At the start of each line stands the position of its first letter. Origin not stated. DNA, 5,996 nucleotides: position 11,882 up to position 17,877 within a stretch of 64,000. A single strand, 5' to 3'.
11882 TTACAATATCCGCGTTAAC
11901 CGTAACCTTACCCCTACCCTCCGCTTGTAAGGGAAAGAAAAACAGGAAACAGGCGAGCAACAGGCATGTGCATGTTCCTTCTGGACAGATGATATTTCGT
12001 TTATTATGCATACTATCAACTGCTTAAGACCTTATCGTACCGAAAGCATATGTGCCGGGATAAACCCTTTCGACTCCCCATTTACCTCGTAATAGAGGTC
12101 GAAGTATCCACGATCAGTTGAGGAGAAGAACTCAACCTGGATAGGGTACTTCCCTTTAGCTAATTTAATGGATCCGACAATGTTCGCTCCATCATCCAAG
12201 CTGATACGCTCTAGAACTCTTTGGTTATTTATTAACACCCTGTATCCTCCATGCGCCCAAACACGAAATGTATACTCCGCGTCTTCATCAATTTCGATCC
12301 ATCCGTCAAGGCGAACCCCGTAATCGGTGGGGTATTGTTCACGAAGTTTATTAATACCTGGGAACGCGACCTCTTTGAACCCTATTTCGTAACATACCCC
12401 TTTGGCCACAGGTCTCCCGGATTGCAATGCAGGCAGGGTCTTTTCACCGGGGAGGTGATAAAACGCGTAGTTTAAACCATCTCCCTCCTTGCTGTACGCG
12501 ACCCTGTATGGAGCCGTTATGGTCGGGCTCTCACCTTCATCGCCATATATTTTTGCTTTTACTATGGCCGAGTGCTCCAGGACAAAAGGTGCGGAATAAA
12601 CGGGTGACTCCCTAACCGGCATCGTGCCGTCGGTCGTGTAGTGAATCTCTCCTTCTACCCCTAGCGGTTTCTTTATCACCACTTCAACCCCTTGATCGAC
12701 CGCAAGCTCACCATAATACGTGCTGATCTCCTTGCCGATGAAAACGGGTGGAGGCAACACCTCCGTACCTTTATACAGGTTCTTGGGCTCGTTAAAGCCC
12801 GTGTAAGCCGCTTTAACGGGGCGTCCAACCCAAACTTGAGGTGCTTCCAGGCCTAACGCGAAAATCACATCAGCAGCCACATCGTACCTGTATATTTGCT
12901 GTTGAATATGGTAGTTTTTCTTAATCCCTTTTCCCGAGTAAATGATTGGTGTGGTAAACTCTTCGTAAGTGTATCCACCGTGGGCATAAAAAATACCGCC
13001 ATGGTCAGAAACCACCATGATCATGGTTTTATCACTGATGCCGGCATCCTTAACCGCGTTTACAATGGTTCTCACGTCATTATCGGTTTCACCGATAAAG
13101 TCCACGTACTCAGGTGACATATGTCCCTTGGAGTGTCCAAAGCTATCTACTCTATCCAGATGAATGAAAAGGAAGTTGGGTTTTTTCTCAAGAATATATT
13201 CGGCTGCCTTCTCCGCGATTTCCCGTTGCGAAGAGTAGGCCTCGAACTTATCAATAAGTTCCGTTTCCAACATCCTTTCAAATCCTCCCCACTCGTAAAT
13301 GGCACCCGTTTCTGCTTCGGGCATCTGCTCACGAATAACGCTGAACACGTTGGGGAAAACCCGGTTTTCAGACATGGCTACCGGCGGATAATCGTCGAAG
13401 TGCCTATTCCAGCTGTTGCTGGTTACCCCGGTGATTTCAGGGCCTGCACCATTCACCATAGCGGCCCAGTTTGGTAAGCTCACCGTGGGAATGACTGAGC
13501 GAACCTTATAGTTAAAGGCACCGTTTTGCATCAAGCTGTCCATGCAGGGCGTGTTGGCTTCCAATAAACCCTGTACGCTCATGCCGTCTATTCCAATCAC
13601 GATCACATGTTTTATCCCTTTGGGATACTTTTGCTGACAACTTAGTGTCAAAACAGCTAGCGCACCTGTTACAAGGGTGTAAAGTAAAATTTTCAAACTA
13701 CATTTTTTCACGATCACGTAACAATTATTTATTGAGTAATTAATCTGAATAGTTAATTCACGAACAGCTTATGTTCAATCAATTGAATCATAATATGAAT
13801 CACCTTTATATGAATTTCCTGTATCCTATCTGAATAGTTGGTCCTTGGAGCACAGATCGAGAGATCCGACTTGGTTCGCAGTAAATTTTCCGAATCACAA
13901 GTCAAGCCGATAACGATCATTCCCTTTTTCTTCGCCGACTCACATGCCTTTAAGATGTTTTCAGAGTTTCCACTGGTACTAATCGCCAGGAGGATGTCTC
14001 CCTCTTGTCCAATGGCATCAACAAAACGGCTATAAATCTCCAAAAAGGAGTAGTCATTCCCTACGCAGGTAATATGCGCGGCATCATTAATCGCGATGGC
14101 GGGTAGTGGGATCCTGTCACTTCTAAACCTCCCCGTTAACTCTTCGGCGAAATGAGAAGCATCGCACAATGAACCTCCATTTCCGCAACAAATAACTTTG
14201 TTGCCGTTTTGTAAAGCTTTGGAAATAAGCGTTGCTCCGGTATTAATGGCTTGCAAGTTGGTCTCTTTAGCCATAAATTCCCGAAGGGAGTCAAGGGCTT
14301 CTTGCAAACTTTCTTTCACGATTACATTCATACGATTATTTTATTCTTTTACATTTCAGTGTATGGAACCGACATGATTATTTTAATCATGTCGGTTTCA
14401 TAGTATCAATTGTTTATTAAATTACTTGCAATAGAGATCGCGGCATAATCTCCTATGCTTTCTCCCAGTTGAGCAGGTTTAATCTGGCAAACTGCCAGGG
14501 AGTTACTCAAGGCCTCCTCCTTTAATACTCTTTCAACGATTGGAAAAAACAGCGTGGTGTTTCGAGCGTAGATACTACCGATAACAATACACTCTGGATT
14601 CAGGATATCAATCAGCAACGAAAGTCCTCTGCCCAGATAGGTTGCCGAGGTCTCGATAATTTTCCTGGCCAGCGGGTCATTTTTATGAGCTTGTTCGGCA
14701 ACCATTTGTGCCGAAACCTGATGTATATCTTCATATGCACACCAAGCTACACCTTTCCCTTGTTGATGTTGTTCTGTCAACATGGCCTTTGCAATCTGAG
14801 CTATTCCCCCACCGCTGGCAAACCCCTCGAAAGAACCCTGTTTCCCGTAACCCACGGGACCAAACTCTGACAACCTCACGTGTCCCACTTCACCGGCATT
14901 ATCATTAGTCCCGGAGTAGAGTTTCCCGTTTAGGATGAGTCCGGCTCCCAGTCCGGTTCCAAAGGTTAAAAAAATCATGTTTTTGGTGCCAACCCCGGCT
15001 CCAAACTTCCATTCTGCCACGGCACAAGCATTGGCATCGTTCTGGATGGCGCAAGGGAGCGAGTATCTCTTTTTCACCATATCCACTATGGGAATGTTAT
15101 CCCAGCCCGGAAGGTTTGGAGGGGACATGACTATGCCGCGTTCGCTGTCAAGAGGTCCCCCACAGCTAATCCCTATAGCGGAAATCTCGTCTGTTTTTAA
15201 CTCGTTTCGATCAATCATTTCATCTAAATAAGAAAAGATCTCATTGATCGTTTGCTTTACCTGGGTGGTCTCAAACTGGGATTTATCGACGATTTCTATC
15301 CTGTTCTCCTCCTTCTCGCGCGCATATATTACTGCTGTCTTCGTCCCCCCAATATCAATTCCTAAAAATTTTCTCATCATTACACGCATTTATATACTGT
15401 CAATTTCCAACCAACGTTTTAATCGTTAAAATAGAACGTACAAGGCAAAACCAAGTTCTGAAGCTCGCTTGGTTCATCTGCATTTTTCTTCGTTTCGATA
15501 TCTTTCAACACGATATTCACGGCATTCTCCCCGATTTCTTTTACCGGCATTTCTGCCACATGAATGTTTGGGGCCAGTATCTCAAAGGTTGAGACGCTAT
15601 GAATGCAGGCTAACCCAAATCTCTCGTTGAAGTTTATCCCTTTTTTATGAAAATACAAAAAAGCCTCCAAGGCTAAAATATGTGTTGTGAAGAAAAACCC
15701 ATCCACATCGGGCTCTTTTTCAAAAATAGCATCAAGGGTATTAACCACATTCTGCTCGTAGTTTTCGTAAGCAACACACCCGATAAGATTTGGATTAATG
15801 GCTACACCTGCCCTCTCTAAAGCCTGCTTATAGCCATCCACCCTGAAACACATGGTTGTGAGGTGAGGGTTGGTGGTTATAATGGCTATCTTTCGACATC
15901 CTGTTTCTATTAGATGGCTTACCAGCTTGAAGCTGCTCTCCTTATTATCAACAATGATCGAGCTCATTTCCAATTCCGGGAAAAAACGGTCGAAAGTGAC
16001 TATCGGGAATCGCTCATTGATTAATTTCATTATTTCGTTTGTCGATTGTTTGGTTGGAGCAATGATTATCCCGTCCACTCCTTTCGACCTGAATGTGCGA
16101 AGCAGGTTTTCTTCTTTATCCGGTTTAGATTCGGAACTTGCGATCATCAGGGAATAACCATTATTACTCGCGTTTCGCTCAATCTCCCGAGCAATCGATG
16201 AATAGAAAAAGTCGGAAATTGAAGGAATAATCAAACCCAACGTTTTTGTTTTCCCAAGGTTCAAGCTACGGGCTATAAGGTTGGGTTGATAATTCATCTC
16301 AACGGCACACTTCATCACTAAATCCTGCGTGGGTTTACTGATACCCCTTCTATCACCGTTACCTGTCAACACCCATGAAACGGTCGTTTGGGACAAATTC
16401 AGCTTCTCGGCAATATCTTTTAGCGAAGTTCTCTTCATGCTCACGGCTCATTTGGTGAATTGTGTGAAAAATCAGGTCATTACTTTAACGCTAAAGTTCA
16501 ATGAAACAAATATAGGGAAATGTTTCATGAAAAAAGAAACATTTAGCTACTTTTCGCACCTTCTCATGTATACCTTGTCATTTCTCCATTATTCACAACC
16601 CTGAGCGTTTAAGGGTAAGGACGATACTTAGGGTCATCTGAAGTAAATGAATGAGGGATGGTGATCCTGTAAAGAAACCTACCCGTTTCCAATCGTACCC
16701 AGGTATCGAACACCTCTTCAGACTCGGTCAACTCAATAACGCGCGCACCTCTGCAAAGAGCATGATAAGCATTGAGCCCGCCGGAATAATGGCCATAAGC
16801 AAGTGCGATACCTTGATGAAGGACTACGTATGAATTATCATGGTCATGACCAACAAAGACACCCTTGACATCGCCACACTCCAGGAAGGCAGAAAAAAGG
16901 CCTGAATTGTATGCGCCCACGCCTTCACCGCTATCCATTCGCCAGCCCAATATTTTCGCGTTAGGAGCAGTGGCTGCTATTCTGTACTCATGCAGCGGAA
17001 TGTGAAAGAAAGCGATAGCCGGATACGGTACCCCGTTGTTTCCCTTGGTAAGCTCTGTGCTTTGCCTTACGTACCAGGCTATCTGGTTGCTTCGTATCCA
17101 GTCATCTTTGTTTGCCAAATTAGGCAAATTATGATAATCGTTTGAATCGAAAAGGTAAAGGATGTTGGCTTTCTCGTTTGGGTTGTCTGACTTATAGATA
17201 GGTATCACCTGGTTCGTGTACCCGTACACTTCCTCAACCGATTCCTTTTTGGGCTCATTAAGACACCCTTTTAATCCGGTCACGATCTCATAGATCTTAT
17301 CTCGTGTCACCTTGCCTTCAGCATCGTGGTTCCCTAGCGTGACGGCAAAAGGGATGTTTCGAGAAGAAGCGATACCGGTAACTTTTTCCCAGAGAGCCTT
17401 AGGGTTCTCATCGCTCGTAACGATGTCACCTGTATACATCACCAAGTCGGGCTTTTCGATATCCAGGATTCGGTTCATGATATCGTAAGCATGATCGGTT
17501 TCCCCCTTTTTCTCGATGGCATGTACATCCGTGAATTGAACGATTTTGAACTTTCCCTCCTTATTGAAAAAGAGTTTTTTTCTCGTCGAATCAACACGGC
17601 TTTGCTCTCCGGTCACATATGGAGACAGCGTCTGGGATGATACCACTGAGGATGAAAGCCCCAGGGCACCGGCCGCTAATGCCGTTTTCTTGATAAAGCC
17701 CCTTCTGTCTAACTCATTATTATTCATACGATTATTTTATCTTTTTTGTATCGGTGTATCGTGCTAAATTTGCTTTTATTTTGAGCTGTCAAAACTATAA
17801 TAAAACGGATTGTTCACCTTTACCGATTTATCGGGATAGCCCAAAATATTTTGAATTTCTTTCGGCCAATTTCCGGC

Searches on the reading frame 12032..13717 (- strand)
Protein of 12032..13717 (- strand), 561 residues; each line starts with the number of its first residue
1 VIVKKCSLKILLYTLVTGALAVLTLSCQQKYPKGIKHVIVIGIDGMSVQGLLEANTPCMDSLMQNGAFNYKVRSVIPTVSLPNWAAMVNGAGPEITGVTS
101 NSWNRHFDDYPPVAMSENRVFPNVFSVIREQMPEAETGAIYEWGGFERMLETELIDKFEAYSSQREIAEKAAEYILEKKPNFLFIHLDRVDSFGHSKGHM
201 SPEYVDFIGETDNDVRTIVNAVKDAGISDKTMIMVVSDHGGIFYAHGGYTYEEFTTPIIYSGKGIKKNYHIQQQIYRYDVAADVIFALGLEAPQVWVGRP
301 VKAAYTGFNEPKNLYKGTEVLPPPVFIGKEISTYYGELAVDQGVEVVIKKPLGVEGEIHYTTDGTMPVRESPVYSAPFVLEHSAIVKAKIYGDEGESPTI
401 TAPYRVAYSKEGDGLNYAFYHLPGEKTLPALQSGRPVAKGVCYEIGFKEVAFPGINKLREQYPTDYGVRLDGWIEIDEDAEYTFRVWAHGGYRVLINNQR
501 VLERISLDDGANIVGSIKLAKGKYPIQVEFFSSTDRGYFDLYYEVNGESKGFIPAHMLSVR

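Call 26: search_protein_families(library=pfam, proteins=[window:12032-13717:-], max_evalue=0.001)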
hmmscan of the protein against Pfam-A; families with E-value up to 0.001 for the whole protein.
window:12032-13717:- (561 aa): 7 families
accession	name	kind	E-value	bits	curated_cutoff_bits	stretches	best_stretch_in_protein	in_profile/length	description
PF01663.27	Phosphodiest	-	2e-28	100.4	23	1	38-240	1-220/342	Type I phosphodiesterase / nucleotide pyrophosphatase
PF13287.12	Fn3_assoc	-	4.8e-11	43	23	1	355-404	9-59/59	Fn3 associated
PF13290.12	CHB_HEX_C_1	-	4.1e-09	36.7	22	1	355-399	20-64/67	Chitobiase/beta-hexosaminidase C-terminal domain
PF01676.23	Metalloenzyme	-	4.6e-09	36.6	24.3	1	158-287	125-247/252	Metalloenzyme superfamily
PF00884.28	Sulfatase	-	5.1e-09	36.3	25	1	144-276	141-287/301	Sulfatase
PF07691.17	PA14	-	2.4e-08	34.4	24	1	463-534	43-122/147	PA14 domain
PF02995.22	DUF229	-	3e-05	23.4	25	1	176-240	278-342/496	Protein of unknown function (DUF229)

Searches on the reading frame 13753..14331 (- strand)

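Call 26: search_protein_families(library=pfam, proteins=[window:13753-14331:-], max_evalue=0.001)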
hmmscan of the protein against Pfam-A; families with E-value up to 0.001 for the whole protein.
window:13753-14331:- (192 aa): 2 families
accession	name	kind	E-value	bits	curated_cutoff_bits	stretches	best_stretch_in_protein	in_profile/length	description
PF13580.11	SIS_2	-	5.2e-28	98.2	27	1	22-144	14-137/138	SIS domain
PF01380.27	SIS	-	4.7e-07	30.1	25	1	109-162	52-105/131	SIS domain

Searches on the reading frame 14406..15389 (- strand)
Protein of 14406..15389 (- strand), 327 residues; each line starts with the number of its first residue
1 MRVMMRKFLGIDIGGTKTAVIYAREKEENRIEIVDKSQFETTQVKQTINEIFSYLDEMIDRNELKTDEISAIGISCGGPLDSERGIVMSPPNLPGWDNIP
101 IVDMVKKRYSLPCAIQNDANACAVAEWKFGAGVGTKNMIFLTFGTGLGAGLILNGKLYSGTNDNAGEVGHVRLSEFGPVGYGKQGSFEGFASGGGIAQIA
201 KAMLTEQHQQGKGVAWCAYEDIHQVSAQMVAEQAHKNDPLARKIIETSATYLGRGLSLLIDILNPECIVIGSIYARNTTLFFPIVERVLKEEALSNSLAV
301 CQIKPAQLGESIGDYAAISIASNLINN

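Call 26: search_protein_families(library=pfam, proteins=[window:14406-15389:-], max_evalue=0.001)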
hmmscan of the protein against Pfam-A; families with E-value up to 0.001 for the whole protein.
window:14406-15389:- (327 aa): 3 families
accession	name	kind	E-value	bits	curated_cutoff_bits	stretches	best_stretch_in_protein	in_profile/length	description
PF00480.26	ROK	-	5.2e-56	190.8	22.9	1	9-320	2-290/294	ROK family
PF02685.22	Glucokinase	-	4.1e-07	29.8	22.1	1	12-254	4-241/314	Glucokinase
PF01869.26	BcrAD_BadFG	-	2.4e-05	24.4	31.5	1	9-72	1-65/271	BadF/BadG/BcrA/BcrD ATPase family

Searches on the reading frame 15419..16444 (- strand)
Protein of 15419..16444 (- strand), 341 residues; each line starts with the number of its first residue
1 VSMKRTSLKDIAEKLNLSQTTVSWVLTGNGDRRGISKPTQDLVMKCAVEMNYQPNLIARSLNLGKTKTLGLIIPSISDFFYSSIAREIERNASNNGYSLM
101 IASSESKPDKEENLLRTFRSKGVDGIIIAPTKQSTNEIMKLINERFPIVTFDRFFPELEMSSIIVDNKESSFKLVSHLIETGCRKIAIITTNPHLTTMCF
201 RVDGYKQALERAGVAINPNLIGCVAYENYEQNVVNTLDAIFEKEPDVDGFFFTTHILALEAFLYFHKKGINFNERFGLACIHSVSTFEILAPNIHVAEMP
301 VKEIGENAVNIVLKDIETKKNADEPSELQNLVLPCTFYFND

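Call 25: search_protein_families(library=pfam, proteins=[window:15419-16444:-], max_evalue=0.001)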
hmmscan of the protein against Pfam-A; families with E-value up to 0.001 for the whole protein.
window:15419-16444:- (341 aa): 4 families
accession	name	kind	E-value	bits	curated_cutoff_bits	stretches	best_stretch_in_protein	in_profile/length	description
PF00532.27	Peripla_BP_1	-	3.4e-19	69.8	22.2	1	66-328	1-271/281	Periplasmic binding proteins and sugar binding domain of LacI family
PF13407.12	Peripla_BP_4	-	1.4e-12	48.1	35.1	1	70-270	2-207/258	Periplasmic binding protein domain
PF13377.12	Peripla_BP_3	-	8.5e-12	45.9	26.5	1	175-326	1-155/167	Periplasmic binding protein-like domain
PF00356.27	LacI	-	1.8e-08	34.5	27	1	7-55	1-46/46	Bacterial regulatory proteins, lacI family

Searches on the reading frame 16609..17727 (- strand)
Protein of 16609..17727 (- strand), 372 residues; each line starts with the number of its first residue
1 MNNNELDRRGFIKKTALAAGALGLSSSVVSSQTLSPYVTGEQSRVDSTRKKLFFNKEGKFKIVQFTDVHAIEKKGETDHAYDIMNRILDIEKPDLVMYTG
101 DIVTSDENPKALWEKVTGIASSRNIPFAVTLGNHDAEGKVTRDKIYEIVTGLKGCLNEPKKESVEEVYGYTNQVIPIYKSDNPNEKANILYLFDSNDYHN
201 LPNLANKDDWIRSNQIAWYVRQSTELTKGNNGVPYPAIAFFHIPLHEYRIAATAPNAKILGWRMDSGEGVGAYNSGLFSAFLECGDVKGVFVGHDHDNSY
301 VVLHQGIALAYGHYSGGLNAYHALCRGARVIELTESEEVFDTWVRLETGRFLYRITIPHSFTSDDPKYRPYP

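Call 25: search_protein_families(library=pfam, proteins=[window:16609-17727:-], max_evalue=0.001)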
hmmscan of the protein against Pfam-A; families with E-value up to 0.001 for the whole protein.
window:16609-17727:- (372 aa): 1 family
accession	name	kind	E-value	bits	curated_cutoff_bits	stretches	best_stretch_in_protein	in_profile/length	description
PF00149.33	Metallophos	-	1.8e-13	51.8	21.5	1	60-297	1-190/191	Calcineurin-like phosphoesterase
